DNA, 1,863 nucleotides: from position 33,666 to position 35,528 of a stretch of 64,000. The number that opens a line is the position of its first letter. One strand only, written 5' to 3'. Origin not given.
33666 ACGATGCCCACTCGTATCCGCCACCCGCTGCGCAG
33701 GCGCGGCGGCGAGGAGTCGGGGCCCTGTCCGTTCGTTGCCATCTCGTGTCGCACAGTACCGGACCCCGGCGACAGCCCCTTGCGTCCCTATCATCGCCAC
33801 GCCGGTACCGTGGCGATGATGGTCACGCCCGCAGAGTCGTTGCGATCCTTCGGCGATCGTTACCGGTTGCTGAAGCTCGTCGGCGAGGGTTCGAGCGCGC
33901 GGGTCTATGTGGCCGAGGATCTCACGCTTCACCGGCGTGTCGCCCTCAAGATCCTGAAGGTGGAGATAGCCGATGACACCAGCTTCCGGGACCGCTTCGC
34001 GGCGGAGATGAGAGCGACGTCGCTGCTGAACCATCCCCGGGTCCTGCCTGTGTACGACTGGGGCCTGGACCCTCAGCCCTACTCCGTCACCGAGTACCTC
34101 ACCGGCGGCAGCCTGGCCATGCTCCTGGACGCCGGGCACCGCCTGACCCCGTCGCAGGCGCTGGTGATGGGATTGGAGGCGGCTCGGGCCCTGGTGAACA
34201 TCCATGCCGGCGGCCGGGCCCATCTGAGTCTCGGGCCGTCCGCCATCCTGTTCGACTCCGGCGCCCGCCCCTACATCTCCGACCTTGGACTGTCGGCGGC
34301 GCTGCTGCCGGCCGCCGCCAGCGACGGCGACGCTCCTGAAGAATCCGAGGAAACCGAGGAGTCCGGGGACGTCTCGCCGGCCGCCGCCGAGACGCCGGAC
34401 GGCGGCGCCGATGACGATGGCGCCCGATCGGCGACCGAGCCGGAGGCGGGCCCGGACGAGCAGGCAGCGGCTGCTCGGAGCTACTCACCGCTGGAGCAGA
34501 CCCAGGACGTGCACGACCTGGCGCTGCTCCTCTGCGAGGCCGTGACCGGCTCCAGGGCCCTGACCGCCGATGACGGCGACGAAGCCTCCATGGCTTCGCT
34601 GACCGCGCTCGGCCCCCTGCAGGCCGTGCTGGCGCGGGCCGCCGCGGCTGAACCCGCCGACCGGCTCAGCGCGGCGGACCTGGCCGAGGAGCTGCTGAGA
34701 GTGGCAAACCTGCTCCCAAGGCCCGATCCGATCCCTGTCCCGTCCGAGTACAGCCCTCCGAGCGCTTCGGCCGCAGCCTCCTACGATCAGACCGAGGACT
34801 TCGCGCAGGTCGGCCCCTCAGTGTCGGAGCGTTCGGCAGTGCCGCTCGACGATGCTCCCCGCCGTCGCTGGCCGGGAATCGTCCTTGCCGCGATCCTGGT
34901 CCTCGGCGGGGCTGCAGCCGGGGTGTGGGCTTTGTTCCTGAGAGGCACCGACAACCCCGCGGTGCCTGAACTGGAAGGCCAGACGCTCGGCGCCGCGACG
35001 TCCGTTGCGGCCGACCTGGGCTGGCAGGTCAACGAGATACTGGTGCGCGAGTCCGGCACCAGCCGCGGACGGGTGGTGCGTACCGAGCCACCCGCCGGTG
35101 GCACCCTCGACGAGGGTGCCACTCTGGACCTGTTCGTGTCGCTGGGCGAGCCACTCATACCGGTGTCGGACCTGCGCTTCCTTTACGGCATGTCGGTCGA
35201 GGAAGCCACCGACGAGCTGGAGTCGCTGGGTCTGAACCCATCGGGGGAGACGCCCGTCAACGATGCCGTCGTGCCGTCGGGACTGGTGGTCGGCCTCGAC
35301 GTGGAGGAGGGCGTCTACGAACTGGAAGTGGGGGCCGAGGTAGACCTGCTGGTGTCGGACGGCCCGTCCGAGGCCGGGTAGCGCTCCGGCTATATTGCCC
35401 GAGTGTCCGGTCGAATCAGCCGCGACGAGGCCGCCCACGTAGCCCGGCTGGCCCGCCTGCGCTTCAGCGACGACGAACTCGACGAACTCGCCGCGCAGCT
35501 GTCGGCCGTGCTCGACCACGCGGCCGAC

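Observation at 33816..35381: PASTA-domain 'PknB-like' protein whose kinase domain lacks the catalytic residues (membrane pseudokinase)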

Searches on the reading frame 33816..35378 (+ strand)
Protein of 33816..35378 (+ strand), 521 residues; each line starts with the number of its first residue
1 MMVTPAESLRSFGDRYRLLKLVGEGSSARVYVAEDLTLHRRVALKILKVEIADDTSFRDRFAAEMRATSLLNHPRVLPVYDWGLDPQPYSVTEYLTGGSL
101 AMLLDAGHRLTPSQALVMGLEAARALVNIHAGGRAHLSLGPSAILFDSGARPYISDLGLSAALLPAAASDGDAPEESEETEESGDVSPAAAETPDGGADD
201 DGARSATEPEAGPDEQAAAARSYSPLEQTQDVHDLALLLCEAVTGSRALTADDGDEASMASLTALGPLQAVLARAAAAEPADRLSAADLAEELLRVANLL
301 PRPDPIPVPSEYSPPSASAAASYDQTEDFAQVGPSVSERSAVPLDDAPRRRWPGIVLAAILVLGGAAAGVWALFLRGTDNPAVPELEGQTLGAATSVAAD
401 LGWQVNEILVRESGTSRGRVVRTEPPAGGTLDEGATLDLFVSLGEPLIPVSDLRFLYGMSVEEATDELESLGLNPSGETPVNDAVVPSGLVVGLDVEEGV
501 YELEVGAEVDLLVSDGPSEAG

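Call 4: search_protein_families(library=pfam, proteins=[window:33816-35378:+], max_evalue=1)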
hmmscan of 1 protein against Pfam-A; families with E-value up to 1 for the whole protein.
window:33816-35378:+ (521 aa): 3 families
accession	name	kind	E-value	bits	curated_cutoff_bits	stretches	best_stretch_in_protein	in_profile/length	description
PF03793.24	PASTA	-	1.7e-19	70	23.2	2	383-442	3-63/64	PASTA domain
PF00069.31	Pkinase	-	2.9e-16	60.1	31.7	1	16-163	1-148/263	Protein kinase domain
PF07714.23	PK_Tyr_Ser-Thr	-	7.2e-11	42.3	23.1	1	18-163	3-152/258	Protein tyrosine and serine/threonine kinase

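Call 5: search_protein_families(library=ncbifam, proteins=[window:33816-35378:+], max_evalue=1)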
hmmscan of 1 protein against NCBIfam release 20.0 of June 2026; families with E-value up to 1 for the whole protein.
window:33816-35378:+ (521 aa): 8 families
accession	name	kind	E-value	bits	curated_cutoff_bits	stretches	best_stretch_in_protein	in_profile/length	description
NF033483.0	PknB_PASTA_kin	equivalog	3.3e-51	175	450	2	11-163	4-157/563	Stk1 family PASTA domain-containing Ser/Thr kinase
NF052427.1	StpK7MSMEG_1200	equivalog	7.3e-22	77.6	900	1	11-161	5-156/601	serine/threonine protein kinase StpK7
NF047741.1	antiphage_MADS6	equivalog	7.8e-18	64.3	460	1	12-131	493-609/612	methylation-associated defense system protein kinase MAD6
NF009651.0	PRK13184.1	equivalog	9.8e-12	43.6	839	1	14-105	2-94/932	serine/threonine-protein kinase PknD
TIGR03903.1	TOMM_kin_cyc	equivalog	7.5e-09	34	705.75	1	40-179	4-146/1267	TOMM system kinase/cyclase fusion protein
NF053615.1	SerThrKinAfsKStmc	equivalog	5.7e-08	31.9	1300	1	17-160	16-158/809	protein serine/threonine kinase AfsK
NF002923.0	PRK03557.1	equivalog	0.024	13.9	408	1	95-123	40-68/313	CDF family zinc transporter ZitB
NF058632.1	SerThrKinPrkT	equivalog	0.051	12.6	280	1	14-105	21-112/322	serine/threonine protein kinase PrkT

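Call 6: search_solved_structures(query=window:33816-35378:+, show_alignments=3, max_evalue=0.00001)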
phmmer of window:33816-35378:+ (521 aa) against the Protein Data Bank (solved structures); distinct sequences matched with E-value up to 0.00001: 148 (the best 60 are shown).
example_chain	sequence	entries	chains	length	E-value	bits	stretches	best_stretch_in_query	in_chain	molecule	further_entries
1mru_A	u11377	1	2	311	4.1e-23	85.6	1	12-166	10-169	Probable serine/threonine-protein kinase pknB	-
5u94_A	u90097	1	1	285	5.7e-23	85.1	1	12-166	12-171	Serine/threonine-protein kinase PknB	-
6b2p_A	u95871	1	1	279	6.5e-23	84.9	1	12-166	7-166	Serine/threonine-protein kinase PknB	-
1o6y_A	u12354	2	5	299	7.8e-23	84.7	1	12-166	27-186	SERINE/THREONINE-PROTEIN KINASE PKNB | Probable serine/threonine-protein kinase pknB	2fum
3f61_A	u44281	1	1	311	1.1e-22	84.2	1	12-166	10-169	Serine/threonine-protein kinase pknB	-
3f69_A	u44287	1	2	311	4.2e-22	82.3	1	12-166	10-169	Serine/threonine-protein kinase pknB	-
3ori_A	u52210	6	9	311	4.9e-22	82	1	12-166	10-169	Serine/threonine protein kinase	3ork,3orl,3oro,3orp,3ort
6i2p_A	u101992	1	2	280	5.3e-22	81.9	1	12-166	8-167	Serine/threonine-protein kinase PknB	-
3orm_A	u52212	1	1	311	5.4e-22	81.9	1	12-166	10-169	Serine/threonine protein kinase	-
9tmq_A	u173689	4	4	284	1.6e-21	80.4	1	12-167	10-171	Serine/threonine-protein kinase PknA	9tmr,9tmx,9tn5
4ow8_A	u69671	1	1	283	1.6e-21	80.3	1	13-166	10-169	Serine/threonine-protein kinase PknA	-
6b2q_A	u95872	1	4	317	2.2e-21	79.9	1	12-166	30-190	Serine/threonine-protein kinase PknA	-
4x3f_A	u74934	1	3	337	7.5e-21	78.1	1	13-167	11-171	Serine/threonine-protein kinase PknA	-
2h34_A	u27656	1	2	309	3.8e-19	72.5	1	11-163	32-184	Serine/threonine-protein kinase pknE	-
9ruk_A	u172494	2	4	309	1.1e-15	61.1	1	11-167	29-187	Serine/threonine-protein kinase StkP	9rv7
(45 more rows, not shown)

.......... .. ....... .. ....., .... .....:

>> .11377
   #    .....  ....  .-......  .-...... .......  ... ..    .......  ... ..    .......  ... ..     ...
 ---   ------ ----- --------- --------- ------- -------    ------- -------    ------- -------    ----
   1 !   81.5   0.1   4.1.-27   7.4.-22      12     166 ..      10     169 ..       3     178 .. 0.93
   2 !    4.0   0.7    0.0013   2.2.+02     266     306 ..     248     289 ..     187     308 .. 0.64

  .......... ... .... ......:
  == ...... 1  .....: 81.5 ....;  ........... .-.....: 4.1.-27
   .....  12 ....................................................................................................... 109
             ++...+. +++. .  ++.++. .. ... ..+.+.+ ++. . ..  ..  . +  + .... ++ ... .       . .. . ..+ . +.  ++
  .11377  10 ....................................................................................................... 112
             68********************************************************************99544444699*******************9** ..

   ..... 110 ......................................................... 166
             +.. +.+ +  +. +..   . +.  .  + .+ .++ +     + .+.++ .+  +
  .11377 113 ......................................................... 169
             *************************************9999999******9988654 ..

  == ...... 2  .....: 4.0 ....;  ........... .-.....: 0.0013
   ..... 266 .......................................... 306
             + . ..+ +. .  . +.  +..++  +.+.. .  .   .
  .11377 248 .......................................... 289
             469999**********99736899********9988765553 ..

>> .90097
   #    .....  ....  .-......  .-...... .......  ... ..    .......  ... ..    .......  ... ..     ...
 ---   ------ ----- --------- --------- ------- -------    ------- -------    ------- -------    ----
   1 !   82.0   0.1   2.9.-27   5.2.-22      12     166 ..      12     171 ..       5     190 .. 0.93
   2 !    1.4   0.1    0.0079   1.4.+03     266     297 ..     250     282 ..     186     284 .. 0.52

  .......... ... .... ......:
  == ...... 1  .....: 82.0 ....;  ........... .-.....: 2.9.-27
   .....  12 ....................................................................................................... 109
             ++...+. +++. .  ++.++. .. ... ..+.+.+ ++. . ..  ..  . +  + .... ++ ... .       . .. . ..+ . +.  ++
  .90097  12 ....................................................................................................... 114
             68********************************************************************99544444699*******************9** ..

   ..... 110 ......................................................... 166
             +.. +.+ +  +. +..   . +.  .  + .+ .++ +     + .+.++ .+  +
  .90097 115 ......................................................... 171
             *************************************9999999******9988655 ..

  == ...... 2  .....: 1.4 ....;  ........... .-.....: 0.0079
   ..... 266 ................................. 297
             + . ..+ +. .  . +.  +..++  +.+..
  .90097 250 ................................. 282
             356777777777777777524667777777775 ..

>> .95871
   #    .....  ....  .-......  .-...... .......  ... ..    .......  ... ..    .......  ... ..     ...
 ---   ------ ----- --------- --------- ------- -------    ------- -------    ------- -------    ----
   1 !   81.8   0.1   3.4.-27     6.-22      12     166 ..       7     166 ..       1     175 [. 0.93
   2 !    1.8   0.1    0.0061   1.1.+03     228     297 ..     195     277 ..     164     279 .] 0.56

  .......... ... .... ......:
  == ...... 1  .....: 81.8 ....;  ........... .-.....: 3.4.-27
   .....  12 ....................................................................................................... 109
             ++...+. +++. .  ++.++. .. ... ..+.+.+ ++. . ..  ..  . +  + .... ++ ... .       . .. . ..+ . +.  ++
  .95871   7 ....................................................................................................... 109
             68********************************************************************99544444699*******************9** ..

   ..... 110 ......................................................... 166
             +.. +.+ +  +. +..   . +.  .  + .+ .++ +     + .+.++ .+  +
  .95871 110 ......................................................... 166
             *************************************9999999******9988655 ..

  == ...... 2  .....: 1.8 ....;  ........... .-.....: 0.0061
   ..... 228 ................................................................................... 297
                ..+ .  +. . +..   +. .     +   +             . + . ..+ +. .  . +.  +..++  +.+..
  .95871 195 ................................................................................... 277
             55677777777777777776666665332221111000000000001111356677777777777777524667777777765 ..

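Call 7: find_homologous_proteins(query=window:33816-35378:+)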
Query window:33816-35378:+ (521 aa): 691 proteins with E <= 0.001 among 8000 candidates; the best 120 are listed.
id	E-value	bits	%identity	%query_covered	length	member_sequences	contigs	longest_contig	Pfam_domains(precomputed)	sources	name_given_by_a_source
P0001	0.0e+0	1075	97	100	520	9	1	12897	PF07714.24,PF00069.32,PF03793.25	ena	-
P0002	0.0e+0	1020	93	100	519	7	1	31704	PF07714.24,PF00069.32,PF03793.25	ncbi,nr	ncbi:MAG: PASTA domain-containing protein [Acidimicrobiaceae bacterium]|nr:PASTA domain-containing p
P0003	0.0e+0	1019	93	100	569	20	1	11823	PF07714.24,PF00069.32,PF03793.25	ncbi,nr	ncbi:MAG: PASTA domain-containing protein [Acidimicrobiaceae bacterium]|nr:PASTA domain-containing p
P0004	1.1e-295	1000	92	100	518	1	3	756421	PF07714.24,PF00069.32,PF03793.25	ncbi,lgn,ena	-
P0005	3.8e-295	998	90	100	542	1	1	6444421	PF07714.24,PF00069.32,PF03793.25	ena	-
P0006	3.4e-291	985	89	100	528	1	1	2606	PF07714.24,PF00069.32,PF03793.25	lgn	-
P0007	9.1e-281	950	88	100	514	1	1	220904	PF07714.24,PF00069.32,PF03793.25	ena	-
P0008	3.2e-278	942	86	100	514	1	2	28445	PF07714.24,PF00069.32,PF03793.25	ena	-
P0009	5.7e-278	941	86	100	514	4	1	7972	PF07714.24,PF00069.32,PF03793.25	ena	-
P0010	4.1e-274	928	85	100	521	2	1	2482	PF07714.24,PF00069.32,PF03793.25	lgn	-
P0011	3.9e-271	919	85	100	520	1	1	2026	PF07714.24,PF00069.32,PF03793.25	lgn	-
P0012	3.6e-270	915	82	100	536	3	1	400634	PF07714.24,PF00069.32,PF03793.25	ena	-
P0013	4.8e-270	915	84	100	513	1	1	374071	PF07714.24,PF00069.32,PF03793.25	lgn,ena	-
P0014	7.9e-270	914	83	100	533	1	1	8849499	PF07714.24,PF00069.32,PF03793.25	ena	-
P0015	1.4e-268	910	84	100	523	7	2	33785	PF07714.24,PF00069.32,PF03793.25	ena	-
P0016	3.7e-268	909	82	100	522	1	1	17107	PF07714.24,PF00069.32,PF03793.25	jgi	jgi:serine/threonine-protein kinase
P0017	1.4e-267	907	81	100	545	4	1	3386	PF07714.24,PF00069.32,PF03793.25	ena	-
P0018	1.9e-267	906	83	100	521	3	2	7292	PF07714.24,PF00069.32,PF03793.25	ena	-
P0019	3.4e-265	899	83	100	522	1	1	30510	PF07714.24,PF00069.32,PF03793.25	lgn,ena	-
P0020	2.0e-263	893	75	100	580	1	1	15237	PF07714.24,PF00069.32,PF03793.25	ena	-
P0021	2.4e-262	890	83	100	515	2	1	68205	PF07714.24,PF00069.32,PF03793.25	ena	-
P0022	2.7e-261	886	88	30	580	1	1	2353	PF07714.24,PF00069.32,PF03793.25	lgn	-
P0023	3.2e-261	886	75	100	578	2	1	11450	PF07714.24,PF00069.32,PF03793.25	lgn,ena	-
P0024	1.0e-258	878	82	100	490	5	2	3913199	PF07714.24,PF00069.32,PF03793.25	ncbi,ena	-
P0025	1.5e-258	877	74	100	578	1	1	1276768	PF07714.24,PF00069.32,PF03793.25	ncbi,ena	-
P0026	5.1e-256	869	80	100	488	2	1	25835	PF07714.24,PF00069.32,PF03793.25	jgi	-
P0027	1.4e-245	834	78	100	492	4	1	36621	PF07714.24,PF00069.32,PF03793.25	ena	-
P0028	2.2e-239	814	76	100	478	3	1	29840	PF07714.24,PF00069.32,PF03793.25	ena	-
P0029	2.5e-237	807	76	100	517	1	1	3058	PF07714.24,PF00069.32,PF03793.25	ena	-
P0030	6.4e-236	802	75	100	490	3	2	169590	PF07714.24,PF00069.32,PF03793.25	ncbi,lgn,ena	-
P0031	2.2e-231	787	74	100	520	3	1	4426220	PF07714.24,PF00069.32,PF03793.25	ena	-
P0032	2.8e-226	771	75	100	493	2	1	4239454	PF07714.24,PF00069.32,PF03793.25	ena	-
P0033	3.5e-222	757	72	100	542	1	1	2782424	PF07714.24,PF00069.32,PF03793.25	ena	-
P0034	4.3e-221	754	72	100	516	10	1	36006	PF07714.24,PF00069.32,PF03793.25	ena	-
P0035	3.4e-219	747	72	100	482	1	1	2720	PF07714.24,PF00069.32,PF03793.25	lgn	-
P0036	4.9e-219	747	71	100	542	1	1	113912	PF07714.24,PF00069.32,PF03793.25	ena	-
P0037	1.5e-218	745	71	100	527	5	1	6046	PF07714.24,PF00069.32,PF03793.25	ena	-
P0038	2.2e-218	745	71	100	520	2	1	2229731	PF07714.24,PF00069.32,PF03793.25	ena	-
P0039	7.4e-218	743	71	100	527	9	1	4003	PF07714.24,PF00069.32,PF03793.25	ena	-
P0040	9.2e-218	743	76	59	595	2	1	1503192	PF07714.24,PF00069.32,PF03793.25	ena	-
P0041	1.4e-217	742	76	59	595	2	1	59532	PF07714.24,PF00069.32,PF03793.25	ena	-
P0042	2.0e-217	741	73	100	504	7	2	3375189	PF07714.24,PF00069.32,PF03793.25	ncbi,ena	-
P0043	3.3e-217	741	68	100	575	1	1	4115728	PF07714.24,PF00069.32,PF03793.25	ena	-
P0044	1.0e-216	739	71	100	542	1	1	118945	PF07714.24,PF00069.32,PF03793.25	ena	-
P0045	1.8e-216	738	67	100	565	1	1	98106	PF07714.24,PF00069.32,PF03793.25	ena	-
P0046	2.0e-216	738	71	100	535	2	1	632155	PF07714.24,PF00069.32,PF03793.25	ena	-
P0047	8.3e-216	736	71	100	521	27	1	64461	PF07714.24,PF00069.32,PF03793.25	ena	-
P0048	9.3e-216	736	71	100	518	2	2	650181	PF07714.24,PF00069.32,PF03793.25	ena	-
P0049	1.5e-215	735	71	100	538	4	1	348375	PF07714.24,PF00069.32,PF03793.25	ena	-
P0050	4.8e-215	734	68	100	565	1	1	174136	PF07714.24,PF00069.32,PF03793.25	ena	-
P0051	4.9e-215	734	68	100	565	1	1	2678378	PF07714.24,PF00069.32,PF03793.25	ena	-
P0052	9.9e-215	733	69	100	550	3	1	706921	PF07714.24,PF00069.32,PF03793.25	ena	-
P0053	1.4e-214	732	68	100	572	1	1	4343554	PF07714.24,PF00069.32,PF03793.25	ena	-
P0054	1.5e-214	732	71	100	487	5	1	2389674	PF07714.24,PF00069.32,PF03793.25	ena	-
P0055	3.1e-214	731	71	100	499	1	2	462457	PF07714.24,PF00069.32,PF03793.25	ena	-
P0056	6.3e-214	730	66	100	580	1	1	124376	PF07714.24,PF00069.32,PF03793.25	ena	-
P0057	1.4e-213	729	66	100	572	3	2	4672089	PF07714.24,PF00069.32,PF03793.25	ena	-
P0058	1.7e-213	728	72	100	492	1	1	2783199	PF07714.24,PF00069.32,PF03793.25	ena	-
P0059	2.8e-213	728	71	100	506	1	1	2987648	PF07714.24,PF00069.32,PF03793.25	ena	-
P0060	3.6e-213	727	67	100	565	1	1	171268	PF07714.24,PF00069.32,PF03793.25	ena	-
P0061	3.9e-213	727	66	100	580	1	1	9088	PF07714.24,PF00069.32,PF03793.25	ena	-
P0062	1.0e-212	726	68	100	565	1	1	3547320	PF07714.24,PF00069.32,PF03793.25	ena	-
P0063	1.3e-212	726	69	100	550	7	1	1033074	PF07714.24,PF00069.32,PF03793.25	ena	-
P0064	1.6e-212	725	72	100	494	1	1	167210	PF07714.24,PF00069.32,PF03793.25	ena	-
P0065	5.6e-212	723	66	100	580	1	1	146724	PF07714.24,PF00069.32,PF03793.25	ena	-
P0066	8.8e-212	723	67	100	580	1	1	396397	PF07714.24,PF00069.32,PF03793.25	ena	-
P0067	2.5e-211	721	67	100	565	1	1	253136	PF07714.24,PF00069.32,PF03793.25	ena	-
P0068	3.0e-210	718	70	100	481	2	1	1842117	PF07714.24,PF00069.32,PF03793.25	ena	-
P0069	4.5e-210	717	66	100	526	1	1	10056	PF07714.24,PF00069.32,PF03793.25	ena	-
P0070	5.4e-210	717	69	100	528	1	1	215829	PF07714.24,PF00069.32,PF03793.25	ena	-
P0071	7.2e-209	713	68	100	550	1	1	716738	PF07714.24,PF00069.32,PF03793.25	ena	-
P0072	3.7e-208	711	69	100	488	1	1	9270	PF07714.24,PF00069.32,PF03793.25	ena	-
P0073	1.9e-201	689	66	100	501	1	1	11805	PF07714.24,PF00069.32,PF03793.25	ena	-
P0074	1.7e-196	672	66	100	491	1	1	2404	PF07714.24,PF00069.32,PF03793.25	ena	-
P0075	7.8e-194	664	68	93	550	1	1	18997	PF07714.24,PF00069.32,PF03793.25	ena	-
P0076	2.3e-192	659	64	100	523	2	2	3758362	PF07714.24,PF00069.32,PF03793.25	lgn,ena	-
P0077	4.1e-192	658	63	99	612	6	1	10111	PF07714.24,PF00069.32,PF03793.25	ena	-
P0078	3.0e-191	655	64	99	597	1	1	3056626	PF07714.24,PF00069.32,PF03793.25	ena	-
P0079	7.0e-190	651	62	99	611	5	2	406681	PF07714.24,PF00069.32,PF03793.25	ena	-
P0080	6.7e-189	647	64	99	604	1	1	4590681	PF07714.24,PF00069.32,PF03793.25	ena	-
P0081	3.8e-184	632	63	98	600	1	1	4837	PF07714.24,PF00069.32,PF03793.25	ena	-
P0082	2.2e-181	623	58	99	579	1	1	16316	PF07714.24,PF00069.32,PF03793.25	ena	-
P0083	2.7e-181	622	63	98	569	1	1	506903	PF07714.24,PF00069.32,PF03793.25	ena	-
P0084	4.2e-181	622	59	100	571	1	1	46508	PF07714.24,PF00069.32,PF03793.25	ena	-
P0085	4.6e-181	622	62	98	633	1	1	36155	PF07714.24,PF00069.32,PF03793.25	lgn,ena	-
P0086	5.8e-181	621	60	99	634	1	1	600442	PF07714.24,PF00069.32,PF03793.25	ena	-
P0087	6.4e-181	621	61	99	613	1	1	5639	PF07714.24,PF00069.32,PF03793.25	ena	-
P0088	1.3e-180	620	61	99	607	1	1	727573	PF07714.24,PF00069.32,PF03793.25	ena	-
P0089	1.0e-179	617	60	99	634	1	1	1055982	PF07714.24,PF00069.32,PF03793.25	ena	-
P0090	1.7e-179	616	60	99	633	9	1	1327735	PF07714.24,PF00069.32,PF03793.25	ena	-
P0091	5.7e-179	615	60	99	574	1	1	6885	PF07714.24,PF00069.32,PF03793.25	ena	-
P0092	9.9e-179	614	62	98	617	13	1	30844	PF07714.24,PF00069.32,PF03793.25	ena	-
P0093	1.0e-178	614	54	99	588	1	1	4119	PF07714.24,PF00069.32,PF03793.25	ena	-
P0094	1.9e-178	613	60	99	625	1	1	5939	PF07714.24,PF00069.32,PF03793.25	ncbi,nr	ncbi:MAG: PASTA domain-containing protein [Acidimicrobiaceae bacterium]|nr:PASTA domain-containing p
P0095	2.7e-178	612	60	99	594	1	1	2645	PF07714.24,PF00069.32,PF03793.25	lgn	-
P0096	6.6e-178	611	61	60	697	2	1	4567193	PF07714.24,PF00069.32,PF03793.25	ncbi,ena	-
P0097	7.9e-178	611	77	28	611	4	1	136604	PF07714.24,PF00069.32,PF03793.25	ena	-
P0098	1.0e-177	610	62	99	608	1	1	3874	PF07714.24,PF00069.32,PF03793.25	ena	-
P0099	4.8e-177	608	61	100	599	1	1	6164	PF07714.24,PF00069.32,PF03793.25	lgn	-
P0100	5.2e-177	608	61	99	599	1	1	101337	PF07714.24,PF00069.32,PF03793.25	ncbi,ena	-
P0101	6.1e-177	608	61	99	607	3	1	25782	PF07714.24,PF00069.32,PF03793.25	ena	-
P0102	6.2e-177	608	59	99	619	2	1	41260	PF07714.24,PF00069.32,PF03793.25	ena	-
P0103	7.4e-177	608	51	99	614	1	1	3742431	PF07714.24,PF00069.32,PF03793.25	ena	-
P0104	8.6e-177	607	54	99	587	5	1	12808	PF07714.24,PF00069.32,PF03793.25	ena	-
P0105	8.8e-177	607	63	98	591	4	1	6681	PF07714.24,PF00069.32,PF03793.25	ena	-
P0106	9.5e-177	607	61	99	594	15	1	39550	PF07714.24,PF00069.32,PF03793.25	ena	-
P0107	1.3e-176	607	61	99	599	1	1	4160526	PF07714.24,PF00069.32,PF03793.25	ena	-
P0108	1.4e-176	607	61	100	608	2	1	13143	PF07714.24,PF00069.32,PF03793.25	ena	-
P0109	1.8e-176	606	61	99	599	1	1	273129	PF07714.24,PF00069.32,PF03793.25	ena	-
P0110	2.2e-176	606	61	99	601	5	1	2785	PF07714.24,PF00069.32,PF03793.25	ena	-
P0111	2.5e-176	606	60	98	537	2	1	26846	PF07714.24,PF00069.32,PF03793.25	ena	-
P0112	2.5e-176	606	60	99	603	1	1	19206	PF07714.24,PF00069.32,PF03793.25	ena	-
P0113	2.6e-176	606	61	99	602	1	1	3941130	PF07714.24,PF00069.32,PF03793.25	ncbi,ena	-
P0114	3.7e-176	605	61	98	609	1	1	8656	PF07714.24,PF00069.32,PF03793.25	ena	-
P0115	9.1e-176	604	60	100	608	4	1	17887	PF07714.24,PF00069.32,PF03793.25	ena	-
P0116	1.3e-175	603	60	99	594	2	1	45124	PF07714.24,PF00069.32,PF03793.25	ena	-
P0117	1.9e-175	603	61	99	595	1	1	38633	PF07714.24,PF00069.32,PF03793.25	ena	-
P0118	1.9e-175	603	76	28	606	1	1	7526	PF07714.24,PF00069.32,PF03793.25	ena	-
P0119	2.3e-175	603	61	99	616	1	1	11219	PF07714.24,PF00069.32,PF03793.25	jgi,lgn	-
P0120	2.6e-175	603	61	99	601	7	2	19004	PF07714.24,PF00069.32,PF03793.25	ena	-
